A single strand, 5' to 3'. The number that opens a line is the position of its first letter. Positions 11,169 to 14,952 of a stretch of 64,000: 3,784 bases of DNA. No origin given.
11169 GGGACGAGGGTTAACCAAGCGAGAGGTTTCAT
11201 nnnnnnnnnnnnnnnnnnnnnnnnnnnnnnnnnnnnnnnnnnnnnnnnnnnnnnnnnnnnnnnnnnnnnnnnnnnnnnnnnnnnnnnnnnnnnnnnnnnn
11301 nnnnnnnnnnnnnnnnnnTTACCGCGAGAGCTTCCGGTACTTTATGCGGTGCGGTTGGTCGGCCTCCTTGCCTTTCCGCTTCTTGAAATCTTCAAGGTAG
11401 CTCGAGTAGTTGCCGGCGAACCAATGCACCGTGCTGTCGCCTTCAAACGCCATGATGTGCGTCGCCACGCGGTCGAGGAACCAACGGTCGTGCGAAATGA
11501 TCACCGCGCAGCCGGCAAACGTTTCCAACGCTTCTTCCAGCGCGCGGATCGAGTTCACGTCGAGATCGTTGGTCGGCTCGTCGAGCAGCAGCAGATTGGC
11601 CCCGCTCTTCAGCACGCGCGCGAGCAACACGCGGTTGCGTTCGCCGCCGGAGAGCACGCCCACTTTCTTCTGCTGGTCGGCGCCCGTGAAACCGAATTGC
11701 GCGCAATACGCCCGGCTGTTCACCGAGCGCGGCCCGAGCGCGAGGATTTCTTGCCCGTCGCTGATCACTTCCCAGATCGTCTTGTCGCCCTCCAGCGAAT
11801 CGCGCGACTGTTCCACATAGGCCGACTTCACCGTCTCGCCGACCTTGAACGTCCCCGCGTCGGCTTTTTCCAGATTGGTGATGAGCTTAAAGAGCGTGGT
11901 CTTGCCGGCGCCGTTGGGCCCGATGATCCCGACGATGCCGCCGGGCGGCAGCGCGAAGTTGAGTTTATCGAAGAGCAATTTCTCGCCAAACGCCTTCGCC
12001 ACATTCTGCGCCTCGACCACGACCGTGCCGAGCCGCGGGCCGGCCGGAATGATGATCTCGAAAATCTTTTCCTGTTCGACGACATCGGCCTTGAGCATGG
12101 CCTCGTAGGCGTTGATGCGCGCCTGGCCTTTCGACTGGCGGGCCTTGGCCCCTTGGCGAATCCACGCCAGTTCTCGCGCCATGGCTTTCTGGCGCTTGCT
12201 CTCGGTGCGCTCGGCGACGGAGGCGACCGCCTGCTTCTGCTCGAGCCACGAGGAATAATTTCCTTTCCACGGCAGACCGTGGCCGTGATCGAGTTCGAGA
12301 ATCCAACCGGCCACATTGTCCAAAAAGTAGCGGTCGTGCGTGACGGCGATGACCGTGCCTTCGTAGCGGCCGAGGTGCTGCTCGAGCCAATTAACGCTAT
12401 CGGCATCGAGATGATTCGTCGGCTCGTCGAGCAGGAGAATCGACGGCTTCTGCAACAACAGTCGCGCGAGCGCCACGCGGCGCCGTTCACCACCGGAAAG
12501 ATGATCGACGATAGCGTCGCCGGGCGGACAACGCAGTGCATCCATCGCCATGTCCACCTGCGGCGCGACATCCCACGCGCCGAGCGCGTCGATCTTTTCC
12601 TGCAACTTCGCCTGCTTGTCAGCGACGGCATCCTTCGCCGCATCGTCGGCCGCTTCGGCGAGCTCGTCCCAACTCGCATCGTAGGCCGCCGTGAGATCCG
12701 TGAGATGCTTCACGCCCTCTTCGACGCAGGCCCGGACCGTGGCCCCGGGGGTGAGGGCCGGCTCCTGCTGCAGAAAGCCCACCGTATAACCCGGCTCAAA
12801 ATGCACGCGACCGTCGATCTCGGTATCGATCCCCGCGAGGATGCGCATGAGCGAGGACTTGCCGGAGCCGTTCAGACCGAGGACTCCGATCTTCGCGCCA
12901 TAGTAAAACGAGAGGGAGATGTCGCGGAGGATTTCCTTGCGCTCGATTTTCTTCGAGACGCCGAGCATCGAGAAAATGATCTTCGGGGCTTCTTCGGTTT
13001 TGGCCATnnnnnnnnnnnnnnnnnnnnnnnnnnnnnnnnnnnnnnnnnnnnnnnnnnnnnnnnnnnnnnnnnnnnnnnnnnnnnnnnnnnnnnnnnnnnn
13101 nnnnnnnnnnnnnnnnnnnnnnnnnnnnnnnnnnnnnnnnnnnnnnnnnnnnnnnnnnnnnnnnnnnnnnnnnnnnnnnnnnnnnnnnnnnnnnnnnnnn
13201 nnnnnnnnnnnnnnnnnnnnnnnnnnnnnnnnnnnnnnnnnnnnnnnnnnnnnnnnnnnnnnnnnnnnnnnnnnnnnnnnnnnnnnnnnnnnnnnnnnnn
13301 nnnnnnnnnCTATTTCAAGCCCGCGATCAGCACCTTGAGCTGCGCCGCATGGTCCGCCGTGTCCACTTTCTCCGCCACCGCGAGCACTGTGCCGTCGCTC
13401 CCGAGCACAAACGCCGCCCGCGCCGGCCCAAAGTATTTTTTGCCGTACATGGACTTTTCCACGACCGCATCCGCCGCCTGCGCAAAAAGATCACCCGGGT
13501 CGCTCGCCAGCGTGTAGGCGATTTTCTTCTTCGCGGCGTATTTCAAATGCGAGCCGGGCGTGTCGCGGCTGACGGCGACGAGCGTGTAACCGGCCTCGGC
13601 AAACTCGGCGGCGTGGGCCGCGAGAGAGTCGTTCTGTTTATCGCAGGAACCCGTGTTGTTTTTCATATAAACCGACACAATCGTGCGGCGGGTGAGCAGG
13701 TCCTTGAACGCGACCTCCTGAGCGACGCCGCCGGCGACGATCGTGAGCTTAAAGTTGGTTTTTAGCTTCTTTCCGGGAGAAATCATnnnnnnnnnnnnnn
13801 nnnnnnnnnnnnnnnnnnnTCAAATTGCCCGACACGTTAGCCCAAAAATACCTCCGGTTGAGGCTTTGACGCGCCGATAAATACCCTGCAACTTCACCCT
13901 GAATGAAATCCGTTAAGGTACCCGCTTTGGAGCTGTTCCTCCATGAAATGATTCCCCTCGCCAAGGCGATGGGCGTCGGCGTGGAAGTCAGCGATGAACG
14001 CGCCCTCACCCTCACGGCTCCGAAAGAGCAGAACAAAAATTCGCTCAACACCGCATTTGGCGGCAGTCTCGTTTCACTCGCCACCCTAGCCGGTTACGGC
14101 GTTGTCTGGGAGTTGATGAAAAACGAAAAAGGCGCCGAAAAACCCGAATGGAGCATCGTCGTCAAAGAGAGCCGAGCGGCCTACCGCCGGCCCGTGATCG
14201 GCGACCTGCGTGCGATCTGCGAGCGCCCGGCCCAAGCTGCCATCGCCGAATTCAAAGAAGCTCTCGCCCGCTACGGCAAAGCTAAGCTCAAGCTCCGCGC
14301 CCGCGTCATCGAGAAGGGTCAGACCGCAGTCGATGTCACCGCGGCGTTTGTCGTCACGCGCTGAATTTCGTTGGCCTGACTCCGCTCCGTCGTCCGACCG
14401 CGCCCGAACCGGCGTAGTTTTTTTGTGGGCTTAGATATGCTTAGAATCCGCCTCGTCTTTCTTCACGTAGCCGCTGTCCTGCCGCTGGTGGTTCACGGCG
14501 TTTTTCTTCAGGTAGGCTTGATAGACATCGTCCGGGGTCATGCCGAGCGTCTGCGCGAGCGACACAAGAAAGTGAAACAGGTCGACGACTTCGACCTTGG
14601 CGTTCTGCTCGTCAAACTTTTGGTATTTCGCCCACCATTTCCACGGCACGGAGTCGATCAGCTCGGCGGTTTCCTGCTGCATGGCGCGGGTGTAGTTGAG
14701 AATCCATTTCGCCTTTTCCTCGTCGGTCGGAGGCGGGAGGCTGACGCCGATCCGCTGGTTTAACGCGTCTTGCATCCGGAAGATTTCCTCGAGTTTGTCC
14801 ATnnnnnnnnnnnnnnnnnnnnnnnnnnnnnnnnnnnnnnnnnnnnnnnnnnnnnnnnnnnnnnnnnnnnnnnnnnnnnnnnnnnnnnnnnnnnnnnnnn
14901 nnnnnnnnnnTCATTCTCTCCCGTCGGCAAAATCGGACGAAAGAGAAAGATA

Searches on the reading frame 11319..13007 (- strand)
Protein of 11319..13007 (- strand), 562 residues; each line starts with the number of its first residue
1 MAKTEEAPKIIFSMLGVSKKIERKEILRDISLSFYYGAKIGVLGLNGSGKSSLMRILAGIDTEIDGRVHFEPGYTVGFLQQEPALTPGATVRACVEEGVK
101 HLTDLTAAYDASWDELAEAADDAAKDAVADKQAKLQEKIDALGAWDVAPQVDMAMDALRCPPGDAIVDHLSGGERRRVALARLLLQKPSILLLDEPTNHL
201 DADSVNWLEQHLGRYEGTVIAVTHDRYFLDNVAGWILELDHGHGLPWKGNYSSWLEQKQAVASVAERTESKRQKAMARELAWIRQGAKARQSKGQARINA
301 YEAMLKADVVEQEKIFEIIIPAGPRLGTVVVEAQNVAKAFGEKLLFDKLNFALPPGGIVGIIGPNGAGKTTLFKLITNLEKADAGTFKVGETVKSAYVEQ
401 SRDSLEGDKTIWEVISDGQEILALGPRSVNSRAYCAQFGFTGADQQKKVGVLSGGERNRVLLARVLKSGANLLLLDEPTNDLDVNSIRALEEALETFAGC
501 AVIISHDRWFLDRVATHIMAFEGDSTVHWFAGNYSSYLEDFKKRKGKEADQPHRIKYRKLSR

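Call 45: search_protein_families(library=pfam, proteins=[window:11319-13007:-])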
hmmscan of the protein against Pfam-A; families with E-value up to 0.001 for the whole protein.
window:11319-13007:- (562 aa): 12 families
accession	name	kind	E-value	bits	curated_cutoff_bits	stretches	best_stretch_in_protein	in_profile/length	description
PF00005.33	ABC_tran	-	1.2e-49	168.8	25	2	27-198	1-137/137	ABC transporter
PF13304.12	AAA_21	-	1.5e-16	61.8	27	1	358-380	1-23/304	AAA domain, putative AbiEii toxin, Type IV TA system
PF12848.13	ABC_tran_Xtn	-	4.4e-14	52.8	25.9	1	237-313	1-79/85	ABC transporter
PF02463.25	SMC_N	-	2.9e-10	40.4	40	0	358-513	26-204/220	RecF/RecN/SMC N terminal domain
PF13476.12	AAA_23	-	2.8e-07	31.8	27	1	348-377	12-40/201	AAA domain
PF13191.12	AAA_16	-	9.5e-07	29.9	32.6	0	42-209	29-153/167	AAA ATPase domain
PF01926.29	MMR_HSR1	-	3.8e-05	24.2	21.9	0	359-394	2-35/113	50S ribosome-binding GTPase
PF13555.12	AAA_29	-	4.4e-05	23.6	27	0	346-373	12-39/61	P-loop containing region of AAA domain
PF13166.12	AAA_13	-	0.00015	21.1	36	0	361-386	21-47/713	AAA domain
PF00931.28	NB-ARC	-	0.00056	19.7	23.5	0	356-391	19-53/248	NB-ARC domain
PF13238.12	AAA_18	-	0.00086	20.2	29.4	0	359-404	1-43/128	AAA domain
PF13401.12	AAA_22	-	0.00097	19.9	27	0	357-392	6-33/130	AAA domain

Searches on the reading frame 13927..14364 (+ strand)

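Call 44: search_protein_families(library=pfam, proteins=[window:13927-14364:+])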
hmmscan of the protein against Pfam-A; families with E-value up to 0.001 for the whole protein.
window:13927-14364:+ (145 aa): 1 family
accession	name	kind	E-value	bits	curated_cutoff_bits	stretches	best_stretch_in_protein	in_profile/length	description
PF09500.16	YiiD_C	-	8.5e-33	113.7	27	1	4-144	7-143/144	Putative thioesterase (yiiD_Cterm)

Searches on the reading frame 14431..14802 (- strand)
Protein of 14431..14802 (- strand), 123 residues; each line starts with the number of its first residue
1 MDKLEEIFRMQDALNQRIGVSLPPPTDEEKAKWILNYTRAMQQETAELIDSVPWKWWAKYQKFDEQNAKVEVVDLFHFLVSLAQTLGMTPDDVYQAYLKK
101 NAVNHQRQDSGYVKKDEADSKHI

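Call 44: search_protein_families(library=pfam, proteins=[window:14431-14802:-])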
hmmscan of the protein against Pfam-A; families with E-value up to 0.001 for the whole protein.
window:14431-14802:- (123 aa): 1 family
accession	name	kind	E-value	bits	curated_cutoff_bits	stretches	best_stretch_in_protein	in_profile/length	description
PF08761.16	dUTPase_2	-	3.2e-25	89.7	22.9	2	3-84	1-80/162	dUTPase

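Call 64: find_encoding_contigs(protein=window:14431-14802:-, flank=1500, max_places=8)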
Protein window:14431-14802:- (123 aa): 23 contigs read that carry it; 8 places shown.
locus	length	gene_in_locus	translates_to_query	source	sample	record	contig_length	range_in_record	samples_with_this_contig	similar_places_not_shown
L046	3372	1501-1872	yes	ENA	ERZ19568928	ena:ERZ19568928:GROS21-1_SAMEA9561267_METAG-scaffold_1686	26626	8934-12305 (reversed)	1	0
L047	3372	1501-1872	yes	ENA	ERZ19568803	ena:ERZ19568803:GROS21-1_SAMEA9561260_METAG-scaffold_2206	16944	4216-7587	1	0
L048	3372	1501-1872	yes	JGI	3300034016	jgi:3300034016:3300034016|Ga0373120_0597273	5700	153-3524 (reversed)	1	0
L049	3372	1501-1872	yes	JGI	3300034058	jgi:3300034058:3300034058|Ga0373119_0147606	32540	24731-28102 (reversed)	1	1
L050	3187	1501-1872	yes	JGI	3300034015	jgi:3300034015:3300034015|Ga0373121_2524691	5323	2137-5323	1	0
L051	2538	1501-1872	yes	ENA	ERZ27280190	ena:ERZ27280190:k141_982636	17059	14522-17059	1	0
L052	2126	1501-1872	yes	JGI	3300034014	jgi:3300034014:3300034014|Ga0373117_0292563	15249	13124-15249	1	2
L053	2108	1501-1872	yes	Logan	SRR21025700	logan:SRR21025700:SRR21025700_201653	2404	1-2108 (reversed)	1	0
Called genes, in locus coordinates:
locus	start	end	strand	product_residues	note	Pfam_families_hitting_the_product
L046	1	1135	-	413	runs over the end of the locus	-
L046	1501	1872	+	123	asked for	PF08761:dUTPase_2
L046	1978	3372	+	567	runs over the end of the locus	PF07719:TPR_2 (faint), PF13428:TPR_14 (faint), PF13431:TPR_17 (faint), PF23914:TPR_CcmH_CycH (faint)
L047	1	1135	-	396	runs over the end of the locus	-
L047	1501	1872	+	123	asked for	PF08761:dUTPase_2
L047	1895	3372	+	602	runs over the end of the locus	PF13431:TPR_17 (faint), PF23914:TPR_CcmH_CycH (faint)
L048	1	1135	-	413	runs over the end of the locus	-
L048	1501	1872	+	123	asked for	PF08761:dUTPase_2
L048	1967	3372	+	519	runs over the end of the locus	?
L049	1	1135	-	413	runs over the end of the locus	-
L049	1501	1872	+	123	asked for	PF08761:dUTPase_2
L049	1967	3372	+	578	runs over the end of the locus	PF13428:TPR_14 (faint), PF13431:TPR_17 (faint), PF23914:TPR_CcmH_CycH (faint)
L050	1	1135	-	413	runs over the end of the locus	-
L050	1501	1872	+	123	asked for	PF08761:dUTPase_2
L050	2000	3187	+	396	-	?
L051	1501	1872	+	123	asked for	PF08761:dUTPase_2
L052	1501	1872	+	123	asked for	PF08761:dUTPase_2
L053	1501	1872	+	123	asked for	PF08761:dUTPase_2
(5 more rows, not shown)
